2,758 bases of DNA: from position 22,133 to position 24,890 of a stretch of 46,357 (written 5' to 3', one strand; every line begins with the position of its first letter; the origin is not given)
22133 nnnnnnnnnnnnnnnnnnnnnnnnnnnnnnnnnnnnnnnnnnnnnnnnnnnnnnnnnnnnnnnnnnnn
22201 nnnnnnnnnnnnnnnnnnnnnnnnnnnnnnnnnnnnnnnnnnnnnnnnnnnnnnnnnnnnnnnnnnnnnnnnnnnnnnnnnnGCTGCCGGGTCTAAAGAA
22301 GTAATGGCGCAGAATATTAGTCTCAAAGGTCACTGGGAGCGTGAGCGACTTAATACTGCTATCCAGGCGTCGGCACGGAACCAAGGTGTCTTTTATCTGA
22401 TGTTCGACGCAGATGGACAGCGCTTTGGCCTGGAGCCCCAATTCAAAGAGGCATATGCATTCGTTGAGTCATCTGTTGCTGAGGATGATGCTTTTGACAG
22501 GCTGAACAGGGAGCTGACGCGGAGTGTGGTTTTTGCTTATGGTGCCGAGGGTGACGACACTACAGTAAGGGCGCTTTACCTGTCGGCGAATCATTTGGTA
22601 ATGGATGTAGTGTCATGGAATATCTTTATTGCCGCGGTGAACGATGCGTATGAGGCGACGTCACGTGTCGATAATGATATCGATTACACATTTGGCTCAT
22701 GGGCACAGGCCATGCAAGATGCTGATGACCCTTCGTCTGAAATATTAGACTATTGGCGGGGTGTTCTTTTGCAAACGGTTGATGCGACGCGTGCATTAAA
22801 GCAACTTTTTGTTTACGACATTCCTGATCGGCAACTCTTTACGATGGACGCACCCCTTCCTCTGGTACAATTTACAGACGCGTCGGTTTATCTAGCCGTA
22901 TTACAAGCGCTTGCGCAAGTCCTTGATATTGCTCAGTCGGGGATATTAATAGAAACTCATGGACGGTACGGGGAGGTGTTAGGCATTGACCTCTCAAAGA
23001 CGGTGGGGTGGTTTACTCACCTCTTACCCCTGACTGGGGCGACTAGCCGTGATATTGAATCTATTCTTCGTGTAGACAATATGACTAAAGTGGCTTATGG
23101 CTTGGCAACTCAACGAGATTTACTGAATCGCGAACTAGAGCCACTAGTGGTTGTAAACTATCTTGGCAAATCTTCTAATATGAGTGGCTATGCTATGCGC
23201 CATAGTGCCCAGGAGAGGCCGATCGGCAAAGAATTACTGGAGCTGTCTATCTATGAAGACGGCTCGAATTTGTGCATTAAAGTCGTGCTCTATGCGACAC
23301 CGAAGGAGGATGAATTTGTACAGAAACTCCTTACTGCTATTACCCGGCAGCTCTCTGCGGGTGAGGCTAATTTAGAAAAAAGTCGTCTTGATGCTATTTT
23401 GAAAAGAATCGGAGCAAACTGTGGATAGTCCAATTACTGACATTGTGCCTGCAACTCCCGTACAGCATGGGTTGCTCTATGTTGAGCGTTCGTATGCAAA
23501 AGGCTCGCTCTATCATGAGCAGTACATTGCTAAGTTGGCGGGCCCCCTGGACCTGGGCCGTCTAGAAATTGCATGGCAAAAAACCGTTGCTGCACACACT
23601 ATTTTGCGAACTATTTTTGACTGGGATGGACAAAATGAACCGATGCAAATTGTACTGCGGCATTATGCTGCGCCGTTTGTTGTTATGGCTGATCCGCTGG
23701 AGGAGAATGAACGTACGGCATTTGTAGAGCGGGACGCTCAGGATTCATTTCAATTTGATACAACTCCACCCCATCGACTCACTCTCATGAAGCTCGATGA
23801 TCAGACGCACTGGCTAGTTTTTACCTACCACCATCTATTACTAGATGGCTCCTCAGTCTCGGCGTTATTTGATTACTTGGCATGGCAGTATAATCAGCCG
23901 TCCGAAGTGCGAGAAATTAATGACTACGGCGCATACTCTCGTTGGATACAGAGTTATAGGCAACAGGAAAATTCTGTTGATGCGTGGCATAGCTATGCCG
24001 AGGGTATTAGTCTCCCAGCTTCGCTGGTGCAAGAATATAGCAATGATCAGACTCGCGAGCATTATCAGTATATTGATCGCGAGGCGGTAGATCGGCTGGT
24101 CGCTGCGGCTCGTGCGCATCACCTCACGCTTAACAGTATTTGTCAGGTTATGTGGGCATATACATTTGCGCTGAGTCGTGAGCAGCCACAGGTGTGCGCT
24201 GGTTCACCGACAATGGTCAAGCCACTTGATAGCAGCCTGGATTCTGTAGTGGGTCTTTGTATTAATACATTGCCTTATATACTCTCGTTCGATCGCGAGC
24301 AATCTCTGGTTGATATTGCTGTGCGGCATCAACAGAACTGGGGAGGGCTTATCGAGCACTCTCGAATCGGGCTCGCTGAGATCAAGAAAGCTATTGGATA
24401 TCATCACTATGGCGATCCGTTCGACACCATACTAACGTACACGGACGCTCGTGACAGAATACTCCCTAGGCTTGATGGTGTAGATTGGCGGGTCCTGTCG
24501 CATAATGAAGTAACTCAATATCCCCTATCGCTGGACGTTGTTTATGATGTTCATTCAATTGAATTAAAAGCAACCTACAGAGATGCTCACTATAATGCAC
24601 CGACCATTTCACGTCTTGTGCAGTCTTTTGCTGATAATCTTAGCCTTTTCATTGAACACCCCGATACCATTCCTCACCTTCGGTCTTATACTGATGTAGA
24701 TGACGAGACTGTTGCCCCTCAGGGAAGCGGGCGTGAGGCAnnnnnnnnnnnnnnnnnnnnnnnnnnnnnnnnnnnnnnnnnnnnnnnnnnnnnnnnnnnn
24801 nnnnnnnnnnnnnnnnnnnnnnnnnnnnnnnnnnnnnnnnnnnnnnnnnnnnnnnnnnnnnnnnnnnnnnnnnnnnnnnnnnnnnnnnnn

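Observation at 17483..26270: Unusual assembly-line logic: A-T-C-A-T-E plus a separate C-T-C protein, with no release domain and an orphan carrier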

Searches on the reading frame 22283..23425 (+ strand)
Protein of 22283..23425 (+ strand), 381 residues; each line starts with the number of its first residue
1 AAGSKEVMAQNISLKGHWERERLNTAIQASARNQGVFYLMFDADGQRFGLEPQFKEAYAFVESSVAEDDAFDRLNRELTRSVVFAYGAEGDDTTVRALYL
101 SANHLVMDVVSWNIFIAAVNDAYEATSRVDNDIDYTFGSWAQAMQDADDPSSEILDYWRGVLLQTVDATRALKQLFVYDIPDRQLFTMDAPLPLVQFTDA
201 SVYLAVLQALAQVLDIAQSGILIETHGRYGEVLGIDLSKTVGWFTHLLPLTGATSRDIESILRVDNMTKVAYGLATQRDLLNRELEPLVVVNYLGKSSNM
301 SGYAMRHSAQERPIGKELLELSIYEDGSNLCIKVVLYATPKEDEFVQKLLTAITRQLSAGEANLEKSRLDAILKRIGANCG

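Call 8: search_protein_families(library=pfam, proteins=[window:22283-23425:+], max_evalue=1)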
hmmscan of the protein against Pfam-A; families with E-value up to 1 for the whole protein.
window:22283-23425:+ (381 aa): 1 family
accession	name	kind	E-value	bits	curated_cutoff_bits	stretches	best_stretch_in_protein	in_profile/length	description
PF00668.25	Condensation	-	5.9e-10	38.9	30.6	1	78-255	113-304/456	Condensation domain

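Call 35: search_protein_families(library=ncbifam, proteins=[window:22283-23425:+], max_evalue=0.001)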
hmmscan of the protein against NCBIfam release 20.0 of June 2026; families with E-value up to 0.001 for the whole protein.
window:22283-23425:+ (381 aa): 1 family
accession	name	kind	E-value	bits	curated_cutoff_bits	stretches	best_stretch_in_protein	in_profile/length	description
NF004282.0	PRK05691.1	subfamily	7.8e-06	22.1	4090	1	91-253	2904-3084/4334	non-ribosomal peptide synthase/polyketide synthase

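Call 53: search_solved_structures(query=window:22283-23425:+, max_evalue=0.001, show_alignments=1)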
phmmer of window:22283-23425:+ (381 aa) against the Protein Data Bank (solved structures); distinct sequences matched with E-value up to 0.001: 4.
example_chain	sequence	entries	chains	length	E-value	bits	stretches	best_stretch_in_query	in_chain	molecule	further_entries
2xhg_A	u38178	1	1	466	5.6e-05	25.7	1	98-251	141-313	TYROCIDINE SYNTHETASE A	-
6ta8_A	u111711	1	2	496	0.00023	23.6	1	98-251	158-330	Tyrocidine synthase 2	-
9bfd_A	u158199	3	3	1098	0.00042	22.8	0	98-251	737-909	Tyrocidine synthase 1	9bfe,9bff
9bfg_A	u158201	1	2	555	0.00065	22.2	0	98-251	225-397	Tyrocidine synthase 1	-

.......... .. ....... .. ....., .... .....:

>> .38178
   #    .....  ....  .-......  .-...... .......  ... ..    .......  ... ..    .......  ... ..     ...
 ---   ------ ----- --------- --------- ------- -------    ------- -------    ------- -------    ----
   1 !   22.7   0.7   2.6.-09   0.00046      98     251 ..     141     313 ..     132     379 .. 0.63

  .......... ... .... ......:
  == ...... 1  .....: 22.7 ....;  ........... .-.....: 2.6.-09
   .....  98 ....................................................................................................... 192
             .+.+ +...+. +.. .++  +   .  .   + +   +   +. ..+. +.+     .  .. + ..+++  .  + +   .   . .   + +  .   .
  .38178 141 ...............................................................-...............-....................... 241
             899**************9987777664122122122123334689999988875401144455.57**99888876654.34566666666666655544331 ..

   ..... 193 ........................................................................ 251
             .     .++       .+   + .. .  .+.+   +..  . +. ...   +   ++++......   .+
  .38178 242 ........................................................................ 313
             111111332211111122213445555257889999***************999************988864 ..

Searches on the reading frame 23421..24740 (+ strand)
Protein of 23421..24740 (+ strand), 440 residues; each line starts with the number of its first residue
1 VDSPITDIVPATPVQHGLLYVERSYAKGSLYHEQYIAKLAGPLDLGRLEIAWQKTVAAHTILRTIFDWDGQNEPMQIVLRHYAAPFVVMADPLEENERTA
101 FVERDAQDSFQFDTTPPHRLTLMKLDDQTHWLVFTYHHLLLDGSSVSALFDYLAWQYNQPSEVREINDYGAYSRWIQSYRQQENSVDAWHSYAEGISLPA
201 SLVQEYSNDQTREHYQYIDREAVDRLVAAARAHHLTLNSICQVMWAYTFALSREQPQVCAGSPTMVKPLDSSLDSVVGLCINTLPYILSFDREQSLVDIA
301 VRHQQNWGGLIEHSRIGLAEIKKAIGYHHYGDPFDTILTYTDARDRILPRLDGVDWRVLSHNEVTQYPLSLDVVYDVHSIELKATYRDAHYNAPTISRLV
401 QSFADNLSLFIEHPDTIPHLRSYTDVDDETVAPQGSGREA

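Call 8: search_protein_families(library=pfam, proteins=[window:23421-24740:+], max_evalue=1)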
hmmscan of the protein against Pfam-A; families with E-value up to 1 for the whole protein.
window:23421-24740:+ (440 aa): 3 families
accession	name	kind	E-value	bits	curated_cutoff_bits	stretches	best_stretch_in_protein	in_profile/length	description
PF00668.25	Condensation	-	2.8e-56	191.6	30.6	1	7-416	3-439/456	Condensation domain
PF07247.17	AATase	-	0.011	14.8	22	1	113-161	137-188/500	Alcohol acetyltransferase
PF02364.21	Glucan_synthase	-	0.075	11.6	37.2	1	158-256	682-778/819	1,3-beta-glucan synthase component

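Call 50: search_solved_structures(query=window:23421-24740:+, max_evalue=0.00001, show_alignments=0)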
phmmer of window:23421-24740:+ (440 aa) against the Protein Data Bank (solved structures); distinct sequences matched with E-value up to 0.00001: 28.
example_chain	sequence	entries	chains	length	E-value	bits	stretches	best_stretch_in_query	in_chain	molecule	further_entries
8hlk_A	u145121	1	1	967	6.6e-33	117.6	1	5-403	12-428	Microcystin synthetase B (Fragment)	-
9lcq_A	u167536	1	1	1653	1.1e-31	113.6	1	5-404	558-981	PvdL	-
9lcp_A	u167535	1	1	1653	2e-31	112.7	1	5-404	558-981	PvdL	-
9lco_A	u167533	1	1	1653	2e-31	112.7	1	5-404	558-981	PvdL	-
9up2_A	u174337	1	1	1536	4.9e-31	111.5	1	5-404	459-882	PvdL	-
9rde_A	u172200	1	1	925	4.5e-29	105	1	5-313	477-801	Bacitracin synthase 3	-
9bfd_B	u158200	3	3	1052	5.1e-22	81.8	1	5-296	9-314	Tyrocidine synthase 2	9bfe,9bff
8f7f_A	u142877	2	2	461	6.6e-19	71.5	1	4-322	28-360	Surfactin synthetase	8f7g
2vsq_A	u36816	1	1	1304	1.2e-18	70.6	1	5-299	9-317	SURFACTIN SYNTHETASE SUBUNIT 3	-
6oyf_A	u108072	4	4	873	5.6e-18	68.4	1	23-305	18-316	Txo1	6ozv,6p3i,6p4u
8f7h_A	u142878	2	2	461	8e-18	67.9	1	4-322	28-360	Surfactin synthetase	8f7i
7r9x_A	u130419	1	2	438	6e-16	61.7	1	5-324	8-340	AmbE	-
8xjz_C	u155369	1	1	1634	1.7e-15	60.2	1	3-407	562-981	Peptide synthetase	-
6p1j_A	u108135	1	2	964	2.5e-14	56.4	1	21-325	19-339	Txo2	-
2jgp_A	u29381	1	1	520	4.6e-13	52.2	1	12-413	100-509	TYROCIDINE SYNTHETASE 3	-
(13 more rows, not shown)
